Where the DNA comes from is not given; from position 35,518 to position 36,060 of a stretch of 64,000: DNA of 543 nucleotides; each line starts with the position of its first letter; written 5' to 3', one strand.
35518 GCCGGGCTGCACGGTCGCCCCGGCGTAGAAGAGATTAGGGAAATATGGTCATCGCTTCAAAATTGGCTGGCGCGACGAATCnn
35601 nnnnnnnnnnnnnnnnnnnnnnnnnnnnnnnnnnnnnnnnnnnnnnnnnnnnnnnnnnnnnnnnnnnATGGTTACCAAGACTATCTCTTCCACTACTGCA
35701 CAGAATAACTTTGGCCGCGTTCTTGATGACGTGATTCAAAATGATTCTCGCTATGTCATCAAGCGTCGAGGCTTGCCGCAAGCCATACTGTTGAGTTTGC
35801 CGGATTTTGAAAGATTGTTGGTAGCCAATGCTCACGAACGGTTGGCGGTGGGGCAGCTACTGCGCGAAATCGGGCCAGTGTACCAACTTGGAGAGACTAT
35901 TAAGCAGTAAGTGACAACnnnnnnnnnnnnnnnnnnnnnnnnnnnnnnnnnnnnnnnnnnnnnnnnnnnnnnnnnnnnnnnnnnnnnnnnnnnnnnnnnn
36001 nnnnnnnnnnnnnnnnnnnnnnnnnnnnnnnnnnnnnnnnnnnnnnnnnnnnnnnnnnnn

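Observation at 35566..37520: Compact low-GC islet with a Type II R-M system inserted into a carotenoid-desaturase gene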

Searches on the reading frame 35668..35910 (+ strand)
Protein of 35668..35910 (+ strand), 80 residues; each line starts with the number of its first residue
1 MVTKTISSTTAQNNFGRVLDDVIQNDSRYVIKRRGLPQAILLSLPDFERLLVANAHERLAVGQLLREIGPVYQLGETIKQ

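Call 36: search_protein_families(library=padloc, proteins=[window:35668-35910:+], max_evalue=0.01)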
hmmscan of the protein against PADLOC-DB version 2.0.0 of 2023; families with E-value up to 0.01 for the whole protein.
window:35668-35910:+ (80 aa): 0 families

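Call 63: search_solved_structures(query=window:35668-35910:+, max_evalue=0.01, show_alignments=1)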
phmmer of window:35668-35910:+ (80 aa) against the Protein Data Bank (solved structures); distinct sequences matched with E-value up to 0.01: 0.

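Call 65: find_homologous_proteins(query=window:35668-35910:+, max_evalue=0.001)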
Query window:35668-35910:+ (80 aa): 106 proteins with E <= 0.001 among 106 candidates.
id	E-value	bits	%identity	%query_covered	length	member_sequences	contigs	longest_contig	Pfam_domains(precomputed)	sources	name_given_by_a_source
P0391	1.9e-43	163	100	100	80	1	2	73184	PF02604.27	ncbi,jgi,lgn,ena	-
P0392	2.1e-35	137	83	100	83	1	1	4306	PF02604.27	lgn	-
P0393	2.5e-35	137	81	100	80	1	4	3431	PF02604.27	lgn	-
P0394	3.5e-35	136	81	100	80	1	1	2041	PF02604.27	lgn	-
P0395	2.2e-34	134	81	100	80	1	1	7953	PF02604.27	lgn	-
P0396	2.9e-34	134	83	100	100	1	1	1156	PF02604.27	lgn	-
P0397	5.1e-34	133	80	100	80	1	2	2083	PF02604.27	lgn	-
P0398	5.5e-34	133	81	100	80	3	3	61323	PF02604.27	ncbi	-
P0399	2.8e-33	130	75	100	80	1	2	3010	PF02604.27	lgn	-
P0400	2.4e-32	127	79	100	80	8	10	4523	PF02604.27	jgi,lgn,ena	-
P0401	7.7e-32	126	79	100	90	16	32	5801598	PF02604.27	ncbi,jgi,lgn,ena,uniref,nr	ncbi:type II toxin-antitoxin system Phd/YefM family antitoxin [Roseiflexus sp. RS-1]|jgi:PHD/YefM fa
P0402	2.1e-31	124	78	100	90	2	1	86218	PF02604.27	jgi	jgi:PHD/YefM family antitoxin component YafN of YafNO toxin-antitoxin module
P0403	2.7e-31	124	77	98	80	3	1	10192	PF02604.27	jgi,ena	-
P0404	1.8e-30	122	77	98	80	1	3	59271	PF02604.27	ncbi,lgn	-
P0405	2.4e-30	121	74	100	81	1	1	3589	PF02604.27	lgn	-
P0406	2.5e-30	121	78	98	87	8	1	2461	PF02604.27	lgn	-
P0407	2.7e-30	121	74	100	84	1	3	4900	PF02604.27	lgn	-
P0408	3.3e-30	121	77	98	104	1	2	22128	PF02604.27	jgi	jgi:prevent-host-death family protein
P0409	1.4e-29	119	73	100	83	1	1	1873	PF02604.27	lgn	-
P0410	2.1e-29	118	73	100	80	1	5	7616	PF02604.27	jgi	-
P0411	3.0e-29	118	69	100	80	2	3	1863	PF02604.27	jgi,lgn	-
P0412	3.8e-29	117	72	99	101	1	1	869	PF02604.27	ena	-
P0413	4.4e-29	117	71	100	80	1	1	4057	PF02604.27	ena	-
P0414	5.8e-29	117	71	100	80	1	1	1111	PF02604.27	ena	-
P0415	6.0e-29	117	73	100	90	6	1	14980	PF02604.27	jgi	jgi:prevent-host-death family protein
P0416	1.1e-28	116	72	98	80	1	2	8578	PF02604.27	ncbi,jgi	ncbi:MAG: type II toxin-antitoxin system Phd/YefM family antitoxin [Chloroflexota bacterium]|jgi:pre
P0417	1.4e-28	115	69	100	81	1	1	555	PF02604.27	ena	-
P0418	1.6e-28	115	69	100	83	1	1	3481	PF02604.27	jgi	jgi:PHD/YefM family antitoxin component YafN of YafNO toxin-antitoxin module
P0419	4.5e-28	114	71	100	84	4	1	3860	PF02604.27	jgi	-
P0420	6.0e-28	114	69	100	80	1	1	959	PF02604.27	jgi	-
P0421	6.4e-28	113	69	100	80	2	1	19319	PF02604.27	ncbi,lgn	-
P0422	6.4e-28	113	70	100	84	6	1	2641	PF02604.27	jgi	-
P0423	8.2e-28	113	72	98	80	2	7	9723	PF02604.27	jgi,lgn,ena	-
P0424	1.2e-27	113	70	100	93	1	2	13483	PF02604.27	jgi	jgi:hypothetical protein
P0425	1.3e-27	112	69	98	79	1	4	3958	PF02604.27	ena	-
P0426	1.6e-27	112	73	94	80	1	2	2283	PF02604.27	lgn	-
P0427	1.9e-27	112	68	100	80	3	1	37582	PF02604.27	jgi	-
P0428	6.1e-27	110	71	98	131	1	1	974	PF02604.27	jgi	jgi:prevent-host-death family protein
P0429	6.4e-27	110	69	98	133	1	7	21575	PF02604.27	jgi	-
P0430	1.7e-26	109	71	98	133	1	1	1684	PF02604.27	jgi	jgi:prevent-host-death family protein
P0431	1.8e-26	109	68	100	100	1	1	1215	PF02604.27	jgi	jgi:PHD/YefM family antitoxin component YafN of YafNO toxin-antitoxin module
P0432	2.4e-26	108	65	98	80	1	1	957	PF02604.27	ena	-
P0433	4.9e-26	107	65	98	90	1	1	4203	PF02604.27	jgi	-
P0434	6.4e-26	107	64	98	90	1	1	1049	PF02604.27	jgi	-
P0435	4.0e-25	105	65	100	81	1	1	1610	PF02604.27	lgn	-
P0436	4.7e-25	104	68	99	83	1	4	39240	PF02604.27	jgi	jgi:hypothetical protein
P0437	1.5e-24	103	65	100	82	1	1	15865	PF02604.27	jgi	jgi:prevent-host-death family protein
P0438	1.1e-23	100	66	99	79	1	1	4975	PF02604.27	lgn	-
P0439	1.3e-23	100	61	100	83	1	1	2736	PF02604.27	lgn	-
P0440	1.4e-23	100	62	96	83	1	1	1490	PF02604.27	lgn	-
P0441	1.4e-23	100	64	98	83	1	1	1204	PF02604.27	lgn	-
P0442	1.4e-23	100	63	100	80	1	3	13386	PF02604.27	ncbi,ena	-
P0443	1.8e-23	99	64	98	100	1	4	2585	PF02604.27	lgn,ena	-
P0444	2.0e-23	99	63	98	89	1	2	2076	PF02604.27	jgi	jgi:PHD/YefM family antitoxin component YafN of YafNO toxin-antitoxin module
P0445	2.1e-23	99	62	96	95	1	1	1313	PF02604.27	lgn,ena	-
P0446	2.8e-23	99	63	94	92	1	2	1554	PF02604.27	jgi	jgi:prevent-host-death family protein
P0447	5.7e-23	98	63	100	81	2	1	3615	PF02604.27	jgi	-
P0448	7.2e-23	97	63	98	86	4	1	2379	PF02604.27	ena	-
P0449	8.7e-23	97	64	100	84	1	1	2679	PF02604.27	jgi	jgi:prevent-host-death family protein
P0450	9.7e-23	97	63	99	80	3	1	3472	PF02604.27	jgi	-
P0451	1.1e-22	97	61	94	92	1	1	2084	PF02604.27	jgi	jgi:prevent-host-death family protein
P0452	1.9e-22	96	64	100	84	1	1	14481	PF02604.27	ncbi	-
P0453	4.1e-22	95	64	100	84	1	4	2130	PF02604.27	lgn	-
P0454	4.4e-22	95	63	98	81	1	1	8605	PF02604.27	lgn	-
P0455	4.6e-22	95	62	98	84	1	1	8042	PF02604.27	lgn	-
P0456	5.2e-22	95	62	98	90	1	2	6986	PF02604.27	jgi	jgi:PHD/YefM family antitoxin component YafN of YafNO toxin-antitoxin module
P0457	6.3e-22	94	61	99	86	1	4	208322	PF02604.27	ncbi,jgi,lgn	-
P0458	1.1e-21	94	62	98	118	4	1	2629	PF02604.27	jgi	jgi:prevent-host-death family protein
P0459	2.3e-21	93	61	99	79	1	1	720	PF02604.27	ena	-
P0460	3.1e-21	92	63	100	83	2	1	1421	PF02604.27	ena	-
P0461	3.2e-21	92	62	98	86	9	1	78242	PF02604.27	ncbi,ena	-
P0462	3.4e-21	92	59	100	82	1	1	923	PF02604.27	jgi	jgi:PHD/YefM family antitoxin component YafN of YafNO toxin-antitoxin module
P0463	1.0e-20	91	60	98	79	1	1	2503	PF02604.27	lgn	-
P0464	1.2e-20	90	62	98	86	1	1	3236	PF02604.27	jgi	jgi:prevent-host-death family protein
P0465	1.4e-20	90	60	96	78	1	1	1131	PF02604.27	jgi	jgi:prevent-host-death family protein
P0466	2.9e-20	89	62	98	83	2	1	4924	PF02604.27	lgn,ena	-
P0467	4.2e-20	89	62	98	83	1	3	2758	PF02604.27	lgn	-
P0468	4.7e-20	89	58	99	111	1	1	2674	PF02604.27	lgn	-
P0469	7.9e-20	88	59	99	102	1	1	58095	PF02604.27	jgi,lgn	jgi:prevent-host-death family protein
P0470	8.4e-20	88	58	96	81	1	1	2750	PF02604.27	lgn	-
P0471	9.7e-20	88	59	99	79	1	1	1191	PF02604.27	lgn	-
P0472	1.5e-19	87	59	99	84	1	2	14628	PF02604.27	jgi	-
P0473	2.5e-19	86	60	98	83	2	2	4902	PF02604.27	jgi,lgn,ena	-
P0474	4.3e-19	86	54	99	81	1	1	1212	PF02604.27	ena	-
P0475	4.3e-19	86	54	100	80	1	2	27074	PF02604.27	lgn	-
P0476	8.7e-19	85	58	98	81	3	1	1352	PF02604.27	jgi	-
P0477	1.1e-18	84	59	99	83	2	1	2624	PF02604.27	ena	-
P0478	1.1e-18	84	56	99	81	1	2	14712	PF02604.27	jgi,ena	-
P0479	1.2e-18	84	58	99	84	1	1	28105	PF02604.27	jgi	-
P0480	1.2e-18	84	61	95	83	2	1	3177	PF02604.27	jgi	jgi:prevent-host-death family protein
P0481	1.5e-18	84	59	99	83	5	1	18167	PF02604.27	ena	-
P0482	1.9e-18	83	57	99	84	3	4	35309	PF02604.27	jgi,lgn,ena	-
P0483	3.5e-18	83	58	99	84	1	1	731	PF02604.27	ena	-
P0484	3.5e-18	83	58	99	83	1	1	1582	PF02604.27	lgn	-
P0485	5.2e-18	82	56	100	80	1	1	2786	PF02604.27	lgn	-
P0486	7.1e-18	82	55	98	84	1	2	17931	PF02604.27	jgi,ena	-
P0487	1.3e-17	81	58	98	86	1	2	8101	PF02604.27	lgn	-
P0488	1.3e-17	81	57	99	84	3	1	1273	PF02604.27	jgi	-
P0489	1.3e-17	81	57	99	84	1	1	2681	PF02604.27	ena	-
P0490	3.6e-17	79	73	70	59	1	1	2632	PF02604.27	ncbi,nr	ncbi:MAG: type II toxin-antitoxin system Phd/YefM family antitoxin [Acidobacteria bacterium]|nr:MAG:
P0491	7.2e-17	78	54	99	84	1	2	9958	PF02604.27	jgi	jgi:PHD/YefM family antitoxin component YafN of YafNO toxin-antitoxin module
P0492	1.5e-16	77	57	99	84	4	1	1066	PF02604.27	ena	-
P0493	1.6e-16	77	56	99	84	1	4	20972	PF02604.27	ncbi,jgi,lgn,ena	jgi:PHD/YefM family antitoxin component YafN of YafNO toxin-antitoxin module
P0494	3.3e-16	76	54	99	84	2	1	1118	PF02604.27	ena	-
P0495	3.5e-16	76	54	99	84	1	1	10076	PF02604.27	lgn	-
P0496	2.2e-11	61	68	55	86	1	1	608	PF02604.27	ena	-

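Call 66: find_encoding_contigs(protein=P0401, flank=5000, max_places=4)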
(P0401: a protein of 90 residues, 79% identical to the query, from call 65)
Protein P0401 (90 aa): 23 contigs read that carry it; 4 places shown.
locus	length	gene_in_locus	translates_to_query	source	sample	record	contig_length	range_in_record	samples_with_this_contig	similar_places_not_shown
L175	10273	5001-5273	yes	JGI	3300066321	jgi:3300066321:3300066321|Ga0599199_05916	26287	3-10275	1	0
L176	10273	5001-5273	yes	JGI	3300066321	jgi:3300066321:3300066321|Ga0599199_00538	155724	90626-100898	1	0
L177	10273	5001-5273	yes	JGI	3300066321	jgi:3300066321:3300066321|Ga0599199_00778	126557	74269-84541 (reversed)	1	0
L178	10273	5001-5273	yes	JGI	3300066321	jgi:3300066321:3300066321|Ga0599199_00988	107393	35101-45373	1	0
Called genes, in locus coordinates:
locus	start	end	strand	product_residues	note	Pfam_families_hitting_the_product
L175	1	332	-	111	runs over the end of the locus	?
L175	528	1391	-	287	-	PF02353:CMAS (weak), PF00891:Methyltransf_2 (weak), PF13489:Methyltransf_23, PF08241:Methyltransf_11, PF08242:Methyltransf_12, PF13649:Methyltransf_25, PF13847:Methyltransf_31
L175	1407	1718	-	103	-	-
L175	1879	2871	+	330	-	PF00144:Beta-lactamase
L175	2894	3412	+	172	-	PF05685:Uma2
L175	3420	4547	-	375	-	PF04203:Sortase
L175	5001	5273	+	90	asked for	PF02604:PhdYeFM_antitox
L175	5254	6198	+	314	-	PF01555:N6_N4_Mtase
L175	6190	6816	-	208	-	-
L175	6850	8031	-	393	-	PF22700:MVD-like_N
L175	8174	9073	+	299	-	PF02826:2-Hacid_dh_C (weak), PF03446:NAD_binding_2, PF00393:6PGD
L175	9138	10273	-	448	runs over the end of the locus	PF17092:PCB_OB (faint), PF00575:S1, PF13509:S1_2 (faint), PF00575:S1, PF00575:S1, PF23459:S1_RRP5 (weak), PF00575:S1, PF23459:S1_RRP5 (weak), +1 more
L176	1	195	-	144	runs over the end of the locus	PF13340:DUF4096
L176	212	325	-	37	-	-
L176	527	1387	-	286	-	PF02353:CMAS, PF00891:Methyltransf_2 (weak), PF13489:Methyltransf_23, PF08241:Methyltransf_11, PF08242:Methyltransf_12, PF13649:Methyltransf_25, PF13847:Methyltransf_31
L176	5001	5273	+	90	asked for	PF02604:PhdYeFM_antitox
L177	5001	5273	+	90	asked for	PF02604:PhdYeFM_antitox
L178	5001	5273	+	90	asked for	PF02604:PhdYeFM_antitox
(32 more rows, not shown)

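Call 67: find_encoding_contigs(protein=P0493, flank=4000, max_places=3)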
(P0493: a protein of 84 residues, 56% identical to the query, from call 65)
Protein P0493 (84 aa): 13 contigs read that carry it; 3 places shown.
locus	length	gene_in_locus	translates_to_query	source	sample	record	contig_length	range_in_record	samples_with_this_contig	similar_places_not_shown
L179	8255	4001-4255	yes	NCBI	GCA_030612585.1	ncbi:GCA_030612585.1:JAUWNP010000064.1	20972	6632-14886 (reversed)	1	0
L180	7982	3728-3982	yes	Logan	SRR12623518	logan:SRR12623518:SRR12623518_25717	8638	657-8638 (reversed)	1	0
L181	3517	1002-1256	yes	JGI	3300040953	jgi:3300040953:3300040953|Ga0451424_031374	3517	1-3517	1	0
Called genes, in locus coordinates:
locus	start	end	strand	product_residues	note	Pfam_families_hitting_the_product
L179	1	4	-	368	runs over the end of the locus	PF02525:Flavodoxin_2, PF03358:FMN_red, PF02036:SCP2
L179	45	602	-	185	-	PF03551:PadR, PF10400:Vir_act_alpha_C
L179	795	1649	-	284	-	PF01243:PNPOx_N (weak)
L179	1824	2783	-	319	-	PF13353:Fer4_12 (weak), PF13237:Fer4_10 (faint), PF12838:Fer4_7, PF12837:Fer4_6 (weak), PF04055:Radical_SAM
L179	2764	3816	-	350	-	PF00962:A_deaminase, PF19326:AMP_deaminase (weak)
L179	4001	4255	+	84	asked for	PF02604:PhdYeFM_antitox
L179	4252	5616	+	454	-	PF01555:N6_N4_Mtase (weak)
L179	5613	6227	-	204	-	PF09517:RE_Eco29kI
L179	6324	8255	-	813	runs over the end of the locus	PF02901:PFL-like, PF01228:Gly_radical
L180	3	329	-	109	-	?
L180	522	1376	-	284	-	PF01243:PNPOx_N (weak)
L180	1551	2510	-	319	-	PF13353:Fer4_12 (weak), PF13237:Fer4_10 (faint), PF12838:Fer4_7, PF12837:Fer4_6 (weak), PF04055:Radical_SAM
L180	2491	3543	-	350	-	PF00962:A_deaminase, PF19326:AMP_deaminase (weak)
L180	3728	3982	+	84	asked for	PF02604:PhdYeFM_antitox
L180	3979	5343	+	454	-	PF01555:N6_N4_Mtase (weak)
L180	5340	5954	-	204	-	PF09517:RE_Eco29kI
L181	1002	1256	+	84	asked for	PF02604:PhdYeFM_antitox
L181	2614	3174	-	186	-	PF09517:RE_Eco29kI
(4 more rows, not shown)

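Call 68: find_encoding_contigs(protein=P0475, flank=4000, max_places=3)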
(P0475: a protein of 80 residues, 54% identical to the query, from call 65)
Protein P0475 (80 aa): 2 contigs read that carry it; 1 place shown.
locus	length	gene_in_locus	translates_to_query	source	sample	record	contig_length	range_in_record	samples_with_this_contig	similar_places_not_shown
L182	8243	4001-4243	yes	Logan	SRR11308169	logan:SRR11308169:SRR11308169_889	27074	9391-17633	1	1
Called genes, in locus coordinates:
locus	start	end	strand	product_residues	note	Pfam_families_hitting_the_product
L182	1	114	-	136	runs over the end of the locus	PF01521:Fe-S_biosyn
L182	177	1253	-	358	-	PF04055:Radical_SAM, PF06463:Mob_synth_C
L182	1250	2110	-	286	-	PF04468:PSP1, PF28472:PSP1_3rd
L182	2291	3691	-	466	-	PF00206:Lyase_1, PF10415:FumaraseC_C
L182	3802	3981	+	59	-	-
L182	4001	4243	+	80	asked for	PF02604:PhdYeFM_antitox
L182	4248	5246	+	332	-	PF01555:N6_N4_Mtase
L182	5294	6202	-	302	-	-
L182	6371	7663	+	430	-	PF03952:Enolase_N, PF00113:Enolase_C, PF13378:MR_MLE_C (weak), PF07476:MAAL_C (weak)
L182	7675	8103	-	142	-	-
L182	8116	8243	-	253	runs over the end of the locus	-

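Call 69: find_encoding_contigs(protein=P0469, flank=3500, max_places=2)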
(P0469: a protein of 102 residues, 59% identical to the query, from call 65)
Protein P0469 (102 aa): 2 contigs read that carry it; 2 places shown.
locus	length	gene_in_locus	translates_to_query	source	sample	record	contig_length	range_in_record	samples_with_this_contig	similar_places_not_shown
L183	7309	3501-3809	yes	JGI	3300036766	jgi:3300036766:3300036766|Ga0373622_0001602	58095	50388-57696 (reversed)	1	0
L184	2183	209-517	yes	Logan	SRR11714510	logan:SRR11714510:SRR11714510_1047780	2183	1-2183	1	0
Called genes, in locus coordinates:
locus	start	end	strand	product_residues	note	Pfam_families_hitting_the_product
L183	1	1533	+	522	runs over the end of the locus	PF03023:MurJ, PF01943:Polysacc_synt (weak), PF13440:Polysacc_synt_3 (weak), PF01554:MatE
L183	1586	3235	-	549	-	PF00027:cNMP_binding, PF01734:Patatin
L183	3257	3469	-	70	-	PF02609:Exonuc_VII_S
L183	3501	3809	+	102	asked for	PF02604:PhdYeFM_antitox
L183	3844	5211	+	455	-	PF01555:N6_N4_Mtase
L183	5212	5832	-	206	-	PF09517:RE_Eco29kI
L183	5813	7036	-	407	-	PF13742:tRNA_anti_2, PF01336:tRNA_anti-codon, PF02601:Exonuc_VII_L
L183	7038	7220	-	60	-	-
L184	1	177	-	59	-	?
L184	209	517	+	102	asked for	PF02604:PhdYeFM_antitox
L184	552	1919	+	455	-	PF01555:N6_N4_Mtase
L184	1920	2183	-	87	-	?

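Call 70: find_encoding_contigs(protein=P0482, flank=3500, max_places=2)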
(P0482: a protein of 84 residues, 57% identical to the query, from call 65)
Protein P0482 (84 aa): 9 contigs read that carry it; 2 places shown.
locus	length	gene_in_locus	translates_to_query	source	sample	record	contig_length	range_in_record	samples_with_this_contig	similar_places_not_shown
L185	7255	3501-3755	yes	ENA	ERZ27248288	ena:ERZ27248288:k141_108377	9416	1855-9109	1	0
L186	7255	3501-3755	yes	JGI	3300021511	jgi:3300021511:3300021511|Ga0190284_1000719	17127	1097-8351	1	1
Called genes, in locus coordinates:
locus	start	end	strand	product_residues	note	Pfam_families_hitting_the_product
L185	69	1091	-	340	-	PF13237:Fer4_10 (weak), PF14697:Fer4_21, PF12838:Fer4_7, PF13187:Fer4_9 (weak), PF00037:Fer4, PF04055:Radical_SAM, PF12797:Fer4_2 (weak), PF12837:Fer4_6 (weak), +2 more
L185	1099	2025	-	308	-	PF00037:Fer4 (faint), PF12797:Fer4_2 (faint), PF12837:Fer4_6 (faint), PF13237:Fer4_10, PF14697:Fer4_21 (faint), PF12838:Fer4_7 (weak), PF13187:Fer4_9 (weak), PF00881:Nitroreductase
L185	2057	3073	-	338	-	PF00962:A_deaminase, PF19326:AMP_deaminase (weak)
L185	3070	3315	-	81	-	-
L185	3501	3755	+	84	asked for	PF02604:PhdYeFM_antitox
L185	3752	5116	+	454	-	PF01555:N6_N4_Mtase (weak)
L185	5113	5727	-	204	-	PF09517:RE_Eco29kI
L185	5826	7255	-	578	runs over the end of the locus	?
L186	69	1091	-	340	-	PF13237:Fer4_10 (weak), PF14697:Fer4_21, PF12838:Fer4_7, PF13187:Fer4_9 (weak), PF00037:Fer4, PF04055:Radical_SAM, PF12797:Fer4_2 (weak), PF12837:Fer4_6 (weak), +2 more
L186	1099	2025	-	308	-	PF00037:Fer4 (faint), PF12797:Fer4_2 (faint), PF12837:Fer4_6 (faint), PF13237:Fer4_10, PF14697:Fer4_21 (faint), PF12838:Fer4_7 (weak), PF13187:Fer4_9 (weak), PF00881:Nitroreductase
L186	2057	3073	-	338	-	PF00962:A_deaminase, PF19326:AMP_deaminase (weak)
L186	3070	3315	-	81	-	-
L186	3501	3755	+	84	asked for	PF02604:PhdYeFM_antitox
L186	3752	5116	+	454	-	PF01555:N6_N4_Mtase (weak)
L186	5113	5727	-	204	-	PF09517:RE_Eco29kI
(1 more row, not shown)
